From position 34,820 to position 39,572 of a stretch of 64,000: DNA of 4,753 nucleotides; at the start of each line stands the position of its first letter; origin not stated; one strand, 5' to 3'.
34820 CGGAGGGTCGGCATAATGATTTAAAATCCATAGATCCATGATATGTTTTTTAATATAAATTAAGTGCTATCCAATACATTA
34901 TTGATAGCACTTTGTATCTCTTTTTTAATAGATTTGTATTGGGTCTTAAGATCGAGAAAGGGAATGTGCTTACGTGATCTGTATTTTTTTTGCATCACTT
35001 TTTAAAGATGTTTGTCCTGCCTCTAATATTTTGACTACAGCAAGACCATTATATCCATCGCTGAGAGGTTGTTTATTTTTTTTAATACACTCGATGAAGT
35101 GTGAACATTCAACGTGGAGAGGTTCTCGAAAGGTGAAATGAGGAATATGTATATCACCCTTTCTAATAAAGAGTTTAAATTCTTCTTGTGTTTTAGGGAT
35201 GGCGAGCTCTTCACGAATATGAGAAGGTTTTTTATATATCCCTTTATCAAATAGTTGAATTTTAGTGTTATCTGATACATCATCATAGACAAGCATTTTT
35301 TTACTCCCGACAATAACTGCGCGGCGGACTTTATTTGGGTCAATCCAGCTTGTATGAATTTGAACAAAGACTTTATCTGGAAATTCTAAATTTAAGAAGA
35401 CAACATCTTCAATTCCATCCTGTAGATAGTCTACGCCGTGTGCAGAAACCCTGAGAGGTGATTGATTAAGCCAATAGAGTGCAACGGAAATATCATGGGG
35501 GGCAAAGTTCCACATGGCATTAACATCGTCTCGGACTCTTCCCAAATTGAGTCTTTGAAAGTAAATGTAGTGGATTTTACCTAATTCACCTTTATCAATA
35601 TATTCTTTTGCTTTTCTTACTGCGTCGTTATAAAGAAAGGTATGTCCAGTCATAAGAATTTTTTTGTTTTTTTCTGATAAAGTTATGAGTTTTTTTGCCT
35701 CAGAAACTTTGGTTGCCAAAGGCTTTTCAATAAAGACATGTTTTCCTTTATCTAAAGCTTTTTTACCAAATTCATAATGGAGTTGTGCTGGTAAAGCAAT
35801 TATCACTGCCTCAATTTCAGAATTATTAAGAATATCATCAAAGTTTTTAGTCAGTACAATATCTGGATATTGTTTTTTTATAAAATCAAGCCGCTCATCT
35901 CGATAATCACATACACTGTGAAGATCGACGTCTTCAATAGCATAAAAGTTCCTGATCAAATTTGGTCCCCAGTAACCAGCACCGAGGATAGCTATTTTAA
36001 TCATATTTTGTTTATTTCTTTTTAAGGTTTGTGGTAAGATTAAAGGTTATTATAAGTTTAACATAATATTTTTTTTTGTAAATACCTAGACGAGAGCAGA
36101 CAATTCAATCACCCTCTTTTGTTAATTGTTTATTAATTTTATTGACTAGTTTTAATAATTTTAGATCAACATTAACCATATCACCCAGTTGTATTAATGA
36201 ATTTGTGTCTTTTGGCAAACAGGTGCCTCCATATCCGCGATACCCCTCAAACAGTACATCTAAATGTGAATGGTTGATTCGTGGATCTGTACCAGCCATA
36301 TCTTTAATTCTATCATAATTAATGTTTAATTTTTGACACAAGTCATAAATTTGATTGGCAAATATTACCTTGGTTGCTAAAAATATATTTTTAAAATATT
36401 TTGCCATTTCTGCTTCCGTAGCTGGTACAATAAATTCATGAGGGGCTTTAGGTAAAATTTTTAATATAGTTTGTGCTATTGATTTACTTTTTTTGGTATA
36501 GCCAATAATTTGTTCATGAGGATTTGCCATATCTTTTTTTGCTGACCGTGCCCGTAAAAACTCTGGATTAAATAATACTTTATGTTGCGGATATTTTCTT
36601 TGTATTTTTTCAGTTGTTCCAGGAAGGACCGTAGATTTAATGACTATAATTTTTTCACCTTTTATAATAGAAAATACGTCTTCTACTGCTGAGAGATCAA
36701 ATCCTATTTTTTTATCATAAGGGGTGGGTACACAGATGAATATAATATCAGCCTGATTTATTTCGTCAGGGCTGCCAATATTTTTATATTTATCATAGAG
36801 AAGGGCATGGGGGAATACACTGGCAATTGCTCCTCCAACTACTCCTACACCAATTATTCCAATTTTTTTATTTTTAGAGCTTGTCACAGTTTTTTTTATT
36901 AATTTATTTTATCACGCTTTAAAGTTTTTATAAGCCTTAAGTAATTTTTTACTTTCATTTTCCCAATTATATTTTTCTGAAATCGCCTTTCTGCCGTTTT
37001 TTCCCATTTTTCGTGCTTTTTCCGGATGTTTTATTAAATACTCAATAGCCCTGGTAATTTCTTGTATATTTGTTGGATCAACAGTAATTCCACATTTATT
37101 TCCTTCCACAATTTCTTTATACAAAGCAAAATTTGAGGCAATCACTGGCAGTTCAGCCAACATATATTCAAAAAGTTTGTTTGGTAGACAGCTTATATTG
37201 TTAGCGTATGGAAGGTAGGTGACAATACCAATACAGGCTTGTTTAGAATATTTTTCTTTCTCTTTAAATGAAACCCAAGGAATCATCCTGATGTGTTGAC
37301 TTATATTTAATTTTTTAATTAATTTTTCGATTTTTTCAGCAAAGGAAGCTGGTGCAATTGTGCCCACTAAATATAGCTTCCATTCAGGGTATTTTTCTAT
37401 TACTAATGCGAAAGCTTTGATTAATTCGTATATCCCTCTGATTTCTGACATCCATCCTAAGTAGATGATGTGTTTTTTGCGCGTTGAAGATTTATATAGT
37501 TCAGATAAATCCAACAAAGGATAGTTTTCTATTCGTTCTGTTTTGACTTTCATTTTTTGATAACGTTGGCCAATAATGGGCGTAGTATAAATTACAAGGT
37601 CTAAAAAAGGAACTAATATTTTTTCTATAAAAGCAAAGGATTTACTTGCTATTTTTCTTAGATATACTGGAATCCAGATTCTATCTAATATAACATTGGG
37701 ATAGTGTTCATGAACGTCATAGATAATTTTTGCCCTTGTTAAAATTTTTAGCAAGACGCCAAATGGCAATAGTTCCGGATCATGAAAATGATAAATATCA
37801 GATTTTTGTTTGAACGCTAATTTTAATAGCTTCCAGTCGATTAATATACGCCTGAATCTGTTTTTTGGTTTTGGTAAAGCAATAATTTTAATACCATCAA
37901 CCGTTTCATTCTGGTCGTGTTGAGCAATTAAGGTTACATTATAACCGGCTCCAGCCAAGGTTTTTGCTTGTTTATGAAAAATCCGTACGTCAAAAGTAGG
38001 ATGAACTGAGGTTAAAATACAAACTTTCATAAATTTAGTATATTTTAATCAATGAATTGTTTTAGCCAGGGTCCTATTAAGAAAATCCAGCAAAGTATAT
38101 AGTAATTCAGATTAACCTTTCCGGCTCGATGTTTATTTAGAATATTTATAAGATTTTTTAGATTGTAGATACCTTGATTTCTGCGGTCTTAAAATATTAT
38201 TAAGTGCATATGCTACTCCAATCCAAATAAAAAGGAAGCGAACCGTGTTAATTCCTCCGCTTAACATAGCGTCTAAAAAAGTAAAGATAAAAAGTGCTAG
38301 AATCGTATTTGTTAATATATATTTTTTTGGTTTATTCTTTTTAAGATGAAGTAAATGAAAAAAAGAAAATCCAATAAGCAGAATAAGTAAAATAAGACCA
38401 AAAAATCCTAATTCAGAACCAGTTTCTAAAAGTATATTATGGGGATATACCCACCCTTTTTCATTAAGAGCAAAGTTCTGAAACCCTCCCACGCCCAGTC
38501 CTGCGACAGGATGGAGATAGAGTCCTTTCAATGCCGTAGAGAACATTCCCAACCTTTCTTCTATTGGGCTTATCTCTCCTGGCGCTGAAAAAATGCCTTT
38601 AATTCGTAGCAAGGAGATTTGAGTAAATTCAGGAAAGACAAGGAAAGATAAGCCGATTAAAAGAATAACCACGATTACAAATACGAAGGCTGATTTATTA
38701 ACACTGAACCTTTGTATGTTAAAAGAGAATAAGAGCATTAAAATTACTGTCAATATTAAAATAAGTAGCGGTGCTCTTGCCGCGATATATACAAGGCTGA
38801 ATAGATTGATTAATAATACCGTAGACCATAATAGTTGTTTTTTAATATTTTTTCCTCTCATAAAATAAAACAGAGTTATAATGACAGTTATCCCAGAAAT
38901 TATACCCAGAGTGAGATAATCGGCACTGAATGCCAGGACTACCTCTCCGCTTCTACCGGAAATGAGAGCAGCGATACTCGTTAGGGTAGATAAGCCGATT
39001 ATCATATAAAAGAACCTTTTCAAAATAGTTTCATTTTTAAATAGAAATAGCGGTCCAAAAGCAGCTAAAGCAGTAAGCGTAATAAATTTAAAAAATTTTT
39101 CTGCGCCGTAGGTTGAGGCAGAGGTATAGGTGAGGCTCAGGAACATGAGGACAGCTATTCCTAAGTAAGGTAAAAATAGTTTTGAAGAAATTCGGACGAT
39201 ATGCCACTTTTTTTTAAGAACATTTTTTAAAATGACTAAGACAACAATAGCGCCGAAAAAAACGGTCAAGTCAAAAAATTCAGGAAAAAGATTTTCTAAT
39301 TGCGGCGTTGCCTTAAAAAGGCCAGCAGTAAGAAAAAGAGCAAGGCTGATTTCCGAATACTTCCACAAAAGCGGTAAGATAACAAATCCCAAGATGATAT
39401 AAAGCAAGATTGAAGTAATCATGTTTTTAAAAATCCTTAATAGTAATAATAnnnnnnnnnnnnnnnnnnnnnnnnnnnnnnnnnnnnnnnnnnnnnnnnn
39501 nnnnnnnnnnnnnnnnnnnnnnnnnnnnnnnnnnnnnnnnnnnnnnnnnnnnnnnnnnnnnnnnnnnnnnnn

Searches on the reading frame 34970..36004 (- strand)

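Call 9: search_protein_families(library=pfam, proteins=[window:34970-36004:-], max_evalue=0.001)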
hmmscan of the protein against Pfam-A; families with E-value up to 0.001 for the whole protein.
window:34970-36004:- (344 aa): 3 families
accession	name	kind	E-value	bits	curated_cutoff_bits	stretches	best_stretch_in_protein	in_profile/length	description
PF01408.29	GFO_IDH_MocA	-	7.9e-27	94.8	24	1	2-121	1-120/120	Oxidoreductase family, NAD-binding Rossmann fold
PF22725.1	GFO_IDH_MocA_C3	-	6.6e-15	55.6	27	1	129-238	1-123/124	GFO/IDH/MocA C-terminal domain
PF02894.22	GFO_IDH_MocA_C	-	1.9e-08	34.8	22.9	1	133-338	1-214/218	Oxidoreductase family, C-terminal alpha/beta domain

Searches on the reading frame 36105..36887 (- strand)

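Call 9: search_protein_families(library=pfam, proteins=[window:36105-36887:-], max_evalue=0.001)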
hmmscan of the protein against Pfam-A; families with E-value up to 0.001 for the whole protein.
window:36105-36887:- (260 aa): 2 families
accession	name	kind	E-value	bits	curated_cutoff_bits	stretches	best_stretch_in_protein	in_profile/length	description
PF00984.24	UDPG_MGDP_dh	-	4.7e-25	88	25.4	1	158-253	2-93/94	UDP-glucose/GDP-mannose dehydrogenase family, central domain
PF03721.20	UDPG_MGDP_dh_N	-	4.6e-21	75.7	27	1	41-136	72-181/187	UDP-glucose/GDP-mannose dehydrogenase family, NAD binding domain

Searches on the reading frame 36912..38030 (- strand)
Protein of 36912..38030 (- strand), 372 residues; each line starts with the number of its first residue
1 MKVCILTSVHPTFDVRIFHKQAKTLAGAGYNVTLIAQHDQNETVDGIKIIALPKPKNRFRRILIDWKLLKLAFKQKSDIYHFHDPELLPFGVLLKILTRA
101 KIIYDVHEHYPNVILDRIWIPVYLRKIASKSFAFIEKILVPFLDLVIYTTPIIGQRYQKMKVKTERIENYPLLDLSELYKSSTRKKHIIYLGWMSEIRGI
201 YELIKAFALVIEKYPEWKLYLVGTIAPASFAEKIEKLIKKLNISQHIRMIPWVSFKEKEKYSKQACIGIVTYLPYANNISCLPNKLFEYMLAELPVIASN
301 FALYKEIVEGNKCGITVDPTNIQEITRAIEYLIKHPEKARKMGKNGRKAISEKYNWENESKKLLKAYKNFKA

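Call 9: search_protein_families(library=pfam, proteins=[window:36912-38030:-], max_evalue=0.001)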
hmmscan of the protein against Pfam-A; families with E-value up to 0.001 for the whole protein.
window:36912-38030:- (372 aa): 6 families
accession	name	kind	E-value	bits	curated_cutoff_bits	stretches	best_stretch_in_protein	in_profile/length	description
PF00534.26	Glycos_transf_1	-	3.4e-24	85.7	26.4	1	182-348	12-171/172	Glycosyl transferases group 1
PF13692.12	Glyco_trans_1_4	-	3.4e-20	73.2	27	1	186-334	2-141/142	Glycosyl transferases group 1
PF13439.12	Glyco_transf_4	-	1.3e-12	48.5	28.5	1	19-168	9-160/170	Glycosyltransferase Family 4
PF13524.12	Glyco_trans_1_2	-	4.5e-10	40.1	25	1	215-364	13-143/144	Glycosyl transferase-like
PF13579.12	Glyco_trans_4_4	-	7.3e-09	36.6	29.7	1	17-168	6-153/158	Glycosyl transferase 4-like domain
PF13477.12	Glyco_trans_4_2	-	0.00052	20.6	23.4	1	2-104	1-104/139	Glycosyl transferase 4-like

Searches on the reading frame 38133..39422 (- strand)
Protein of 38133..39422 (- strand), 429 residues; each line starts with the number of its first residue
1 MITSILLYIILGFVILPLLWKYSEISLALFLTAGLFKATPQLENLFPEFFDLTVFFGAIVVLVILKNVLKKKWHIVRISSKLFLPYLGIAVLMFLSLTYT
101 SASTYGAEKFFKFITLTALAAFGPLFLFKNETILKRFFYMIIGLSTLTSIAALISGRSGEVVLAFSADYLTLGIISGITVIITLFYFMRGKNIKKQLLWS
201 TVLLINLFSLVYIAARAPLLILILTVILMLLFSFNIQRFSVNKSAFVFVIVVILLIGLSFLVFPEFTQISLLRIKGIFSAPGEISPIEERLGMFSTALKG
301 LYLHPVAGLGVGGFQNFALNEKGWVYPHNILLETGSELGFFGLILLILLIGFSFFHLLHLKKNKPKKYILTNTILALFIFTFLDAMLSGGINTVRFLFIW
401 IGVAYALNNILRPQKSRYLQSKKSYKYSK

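Call 9: search_protein_families(library=pfam, proteins=[window:38133-39422:-], max_evalue=0.001)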
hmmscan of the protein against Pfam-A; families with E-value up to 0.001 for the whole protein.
window:38133-39422:- (429 aa): 1 family
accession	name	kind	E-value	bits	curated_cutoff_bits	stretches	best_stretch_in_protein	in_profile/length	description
PF04932.20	Wzy_C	-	8.8e-10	39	31.7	1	202-347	2-149/149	O-Antigen ligase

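Call 22: search_protein_families(library=ncbifam, proteins=[window:38133-39422:-], max_evalue=0.001)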
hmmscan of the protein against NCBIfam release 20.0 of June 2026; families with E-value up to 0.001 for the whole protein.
window:38133-39422:- (429 aa): 0 families
